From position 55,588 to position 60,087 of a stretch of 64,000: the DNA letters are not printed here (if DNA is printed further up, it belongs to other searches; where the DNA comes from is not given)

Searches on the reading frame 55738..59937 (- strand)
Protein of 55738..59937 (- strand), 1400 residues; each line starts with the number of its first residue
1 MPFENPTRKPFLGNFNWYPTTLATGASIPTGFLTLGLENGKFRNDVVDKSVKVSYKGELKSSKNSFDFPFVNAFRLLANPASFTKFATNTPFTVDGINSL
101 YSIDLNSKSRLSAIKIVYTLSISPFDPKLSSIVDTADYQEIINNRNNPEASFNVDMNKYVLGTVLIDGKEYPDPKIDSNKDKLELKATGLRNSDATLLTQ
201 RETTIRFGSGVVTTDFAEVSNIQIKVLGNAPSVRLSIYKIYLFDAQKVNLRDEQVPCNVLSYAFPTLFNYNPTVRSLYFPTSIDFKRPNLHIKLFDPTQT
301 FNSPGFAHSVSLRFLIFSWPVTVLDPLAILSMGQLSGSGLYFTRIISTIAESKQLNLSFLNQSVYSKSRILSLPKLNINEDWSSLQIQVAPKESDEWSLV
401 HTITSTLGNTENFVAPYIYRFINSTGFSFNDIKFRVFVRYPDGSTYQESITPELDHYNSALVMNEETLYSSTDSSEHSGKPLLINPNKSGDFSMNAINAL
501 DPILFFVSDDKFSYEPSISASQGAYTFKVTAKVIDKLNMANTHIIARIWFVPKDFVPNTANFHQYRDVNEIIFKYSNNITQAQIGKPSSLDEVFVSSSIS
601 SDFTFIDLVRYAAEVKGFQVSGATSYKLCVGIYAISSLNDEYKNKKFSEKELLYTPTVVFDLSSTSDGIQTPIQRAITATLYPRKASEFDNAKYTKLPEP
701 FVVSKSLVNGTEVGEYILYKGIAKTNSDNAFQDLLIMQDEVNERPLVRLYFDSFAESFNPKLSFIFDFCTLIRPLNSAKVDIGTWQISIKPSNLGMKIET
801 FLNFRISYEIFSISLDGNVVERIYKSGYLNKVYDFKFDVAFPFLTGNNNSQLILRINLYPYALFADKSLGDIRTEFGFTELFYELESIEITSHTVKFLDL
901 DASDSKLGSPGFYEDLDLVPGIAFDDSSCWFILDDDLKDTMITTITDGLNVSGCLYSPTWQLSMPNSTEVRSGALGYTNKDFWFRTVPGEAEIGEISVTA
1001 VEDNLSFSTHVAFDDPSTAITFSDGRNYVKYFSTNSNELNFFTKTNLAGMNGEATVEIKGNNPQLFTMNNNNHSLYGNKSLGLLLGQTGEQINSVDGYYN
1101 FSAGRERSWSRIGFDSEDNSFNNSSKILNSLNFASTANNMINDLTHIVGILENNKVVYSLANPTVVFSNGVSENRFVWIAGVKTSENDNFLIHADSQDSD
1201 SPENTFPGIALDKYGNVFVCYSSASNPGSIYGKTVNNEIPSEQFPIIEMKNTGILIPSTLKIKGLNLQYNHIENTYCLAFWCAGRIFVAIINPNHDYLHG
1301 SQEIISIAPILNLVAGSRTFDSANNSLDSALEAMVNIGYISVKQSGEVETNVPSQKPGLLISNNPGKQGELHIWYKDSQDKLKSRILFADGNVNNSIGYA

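Call 10: search_protein_families(library=pfam, max_evalue=0.01, proteins=[window:55738-59937:-])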
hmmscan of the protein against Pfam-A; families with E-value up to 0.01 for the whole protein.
window:55738-59937:- (1400 aa): 0 families

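Call 11: search_protein_families(library=phrogs, max_evalue=0.01, proteins=[window:55738-59937:-])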
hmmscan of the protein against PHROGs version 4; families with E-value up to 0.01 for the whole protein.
window:55738-59937:- (1400 aa): 0 families

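Call 28: find_related_loci(query=window:55738-59937:-, collection=viral_contigs, flank=10000)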
Query window:55738-59937:- (1400 aa) in viral_contigs; peptide patterns used: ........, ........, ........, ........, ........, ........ (x = any residue, [..] = any of these).
8 stretches matched a pattern, but none encodes a relative of the query by tblastn (E <= 1e-3).

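Call 29: find_homologous_proteins(query=window:55738-59937:-)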
Query window:55738-59937:- (1400 aa): 8 proteins with E <= 0.001 among 8000 candidates.
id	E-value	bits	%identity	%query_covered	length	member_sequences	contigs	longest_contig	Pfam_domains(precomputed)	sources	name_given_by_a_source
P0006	0.0e+0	3064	96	100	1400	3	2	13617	-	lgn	-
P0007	0.0e+0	3023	95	100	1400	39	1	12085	-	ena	-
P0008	0.0e+0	3006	94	100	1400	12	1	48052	-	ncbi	-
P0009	0.0e+0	2818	87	100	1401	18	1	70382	-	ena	-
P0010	0.0e+0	2790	86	100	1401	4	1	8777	-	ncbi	-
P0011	1.3e-205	704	32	100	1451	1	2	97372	-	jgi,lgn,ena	jgi:hypothetical protein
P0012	2.3e-203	696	32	100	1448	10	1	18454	-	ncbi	-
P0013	2.7e-199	683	31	100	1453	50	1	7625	-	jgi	-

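Call 30: find_encoding_contigs(protein=P0011, flank=10000, max_places=3)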
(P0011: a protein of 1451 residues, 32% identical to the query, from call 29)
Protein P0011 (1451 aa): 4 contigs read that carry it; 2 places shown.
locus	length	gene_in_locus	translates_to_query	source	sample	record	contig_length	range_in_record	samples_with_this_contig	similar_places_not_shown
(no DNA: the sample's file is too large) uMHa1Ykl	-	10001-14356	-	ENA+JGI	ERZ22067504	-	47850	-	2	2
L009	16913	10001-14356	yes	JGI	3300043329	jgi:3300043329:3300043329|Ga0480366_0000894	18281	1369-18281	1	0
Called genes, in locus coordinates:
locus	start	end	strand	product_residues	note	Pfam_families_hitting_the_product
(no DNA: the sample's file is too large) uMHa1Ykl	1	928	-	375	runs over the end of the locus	-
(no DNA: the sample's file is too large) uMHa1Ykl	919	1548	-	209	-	-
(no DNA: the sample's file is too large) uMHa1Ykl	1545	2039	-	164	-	-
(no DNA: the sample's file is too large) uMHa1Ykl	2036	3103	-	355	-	-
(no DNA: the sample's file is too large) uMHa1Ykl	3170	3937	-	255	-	-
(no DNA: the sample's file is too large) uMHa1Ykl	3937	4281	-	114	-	-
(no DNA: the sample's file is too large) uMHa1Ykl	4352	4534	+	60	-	PF18930:DUF5679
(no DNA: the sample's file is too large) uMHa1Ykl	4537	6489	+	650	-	-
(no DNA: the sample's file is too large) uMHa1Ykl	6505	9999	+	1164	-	-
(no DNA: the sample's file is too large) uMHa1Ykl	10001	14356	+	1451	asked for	-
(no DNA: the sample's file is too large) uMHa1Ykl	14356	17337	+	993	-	-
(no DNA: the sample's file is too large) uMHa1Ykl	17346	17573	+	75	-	-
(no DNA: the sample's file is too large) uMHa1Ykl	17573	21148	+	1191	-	-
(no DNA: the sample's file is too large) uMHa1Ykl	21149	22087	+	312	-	-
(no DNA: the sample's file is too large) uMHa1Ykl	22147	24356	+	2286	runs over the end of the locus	-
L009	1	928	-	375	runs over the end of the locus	-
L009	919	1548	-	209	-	-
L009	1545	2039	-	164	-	-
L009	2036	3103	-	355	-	-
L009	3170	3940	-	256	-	-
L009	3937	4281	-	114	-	-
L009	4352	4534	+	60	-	PF18930:DUF5679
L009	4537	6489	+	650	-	-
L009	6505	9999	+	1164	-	-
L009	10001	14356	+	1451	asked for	-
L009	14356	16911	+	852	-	?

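Call 31: find_encoding_contigs(protein=P0009, flank=10000, max_places=3)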
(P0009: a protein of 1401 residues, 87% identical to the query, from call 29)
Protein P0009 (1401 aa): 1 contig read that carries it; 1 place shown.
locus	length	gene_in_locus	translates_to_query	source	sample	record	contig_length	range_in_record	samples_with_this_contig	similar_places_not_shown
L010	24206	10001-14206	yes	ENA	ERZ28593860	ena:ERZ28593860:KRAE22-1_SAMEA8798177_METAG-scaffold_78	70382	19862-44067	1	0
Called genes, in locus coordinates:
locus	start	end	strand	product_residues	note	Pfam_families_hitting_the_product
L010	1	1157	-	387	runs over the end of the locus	PF12323:HTH_OrfB_IS605, PF01385:OrfB_IS605, PF07282:Cas12f1-like_TNB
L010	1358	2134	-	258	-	-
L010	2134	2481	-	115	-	-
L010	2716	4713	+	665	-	-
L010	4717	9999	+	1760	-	-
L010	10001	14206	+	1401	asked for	-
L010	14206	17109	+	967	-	-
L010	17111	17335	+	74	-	-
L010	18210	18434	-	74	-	-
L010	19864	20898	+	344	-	-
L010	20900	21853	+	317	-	-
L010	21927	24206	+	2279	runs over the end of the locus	-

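Call 32: find_encoding_contigs(protein=P0008, flank=10000, max_places=3)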
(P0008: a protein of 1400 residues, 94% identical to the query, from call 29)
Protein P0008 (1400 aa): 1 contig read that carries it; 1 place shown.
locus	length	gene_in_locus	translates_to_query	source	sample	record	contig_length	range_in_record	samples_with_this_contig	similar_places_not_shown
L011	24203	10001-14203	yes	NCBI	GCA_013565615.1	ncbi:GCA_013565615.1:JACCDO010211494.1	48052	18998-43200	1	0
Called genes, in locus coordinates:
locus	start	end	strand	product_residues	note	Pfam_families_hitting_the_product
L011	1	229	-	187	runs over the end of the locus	-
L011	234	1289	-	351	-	-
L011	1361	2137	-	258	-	-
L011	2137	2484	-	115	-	-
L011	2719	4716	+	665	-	-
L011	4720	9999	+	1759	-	-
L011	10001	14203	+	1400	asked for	-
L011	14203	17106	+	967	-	-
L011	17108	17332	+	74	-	-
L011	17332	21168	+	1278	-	-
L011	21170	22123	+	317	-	-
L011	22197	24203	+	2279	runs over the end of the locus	-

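Call 37: search_protein_families(library=phrogs, max_evalue=0.1, proteins=[L009:4537-6486:+, L009:10001-14353:+])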
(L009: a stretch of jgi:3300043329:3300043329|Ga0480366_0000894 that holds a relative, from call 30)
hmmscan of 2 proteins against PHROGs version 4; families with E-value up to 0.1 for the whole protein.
L009:4537-6486:+ (650 aa): 2 families
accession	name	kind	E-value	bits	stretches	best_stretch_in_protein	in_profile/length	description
phrog_20410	-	moron, auxiliary metabolic gene and host takeover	0.011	16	1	175-222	92-139/260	membrane protein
phrog_30482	-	unknown function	0.077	14.2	0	179-231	11-64/116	-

L009:10001-14353:+ (1451 aa): 0 families

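Call 38: search_protein_families(library=pfam, max_evalue=0.1, proteins=[L009:4537-6486:+, L009:10001-14353:+])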
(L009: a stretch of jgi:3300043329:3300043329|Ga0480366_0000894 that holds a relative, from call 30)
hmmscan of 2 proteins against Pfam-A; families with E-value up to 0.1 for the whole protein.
L009:4537-6486:+ (650 aa): 1 family
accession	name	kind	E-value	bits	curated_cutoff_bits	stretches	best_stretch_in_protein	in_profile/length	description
PF04468.17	PSP1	-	0.046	14.5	27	0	468-541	12-84/86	PSP1 C-terminal conserved region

L009:10001-14353:+ (1451 aa): 0 families

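Call 120: find_encoding_contigs(protein=P0012, flank=10000, max_places=2)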
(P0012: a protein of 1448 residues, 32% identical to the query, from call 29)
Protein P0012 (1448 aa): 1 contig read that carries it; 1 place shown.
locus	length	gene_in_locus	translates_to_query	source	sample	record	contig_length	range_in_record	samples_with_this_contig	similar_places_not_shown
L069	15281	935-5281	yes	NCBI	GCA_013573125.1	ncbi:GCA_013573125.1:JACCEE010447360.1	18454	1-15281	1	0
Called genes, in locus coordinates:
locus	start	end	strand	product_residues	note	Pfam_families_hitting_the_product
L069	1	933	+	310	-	?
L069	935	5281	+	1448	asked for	-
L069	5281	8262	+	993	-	-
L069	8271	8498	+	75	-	-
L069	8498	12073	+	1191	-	-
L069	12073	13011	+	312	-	-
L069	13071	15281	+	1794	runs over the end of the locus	?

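Call 121: find_encoding_contigs(protein=P0013, flank=10000, max_places=2)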
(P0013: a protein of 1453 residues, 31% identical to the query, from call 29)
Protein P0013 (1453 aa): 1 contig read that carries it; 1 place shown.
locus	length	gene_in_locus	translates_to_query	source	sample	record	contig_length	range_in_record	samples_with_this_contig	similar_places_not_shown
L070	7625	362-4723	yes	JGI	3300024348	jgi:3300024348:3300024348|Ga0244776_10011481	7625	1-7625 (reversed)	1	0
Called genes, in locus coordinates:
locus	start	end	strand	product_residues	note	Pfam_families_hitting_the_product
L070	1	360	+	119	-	?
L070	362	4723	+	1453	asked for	-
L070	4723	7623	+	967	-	?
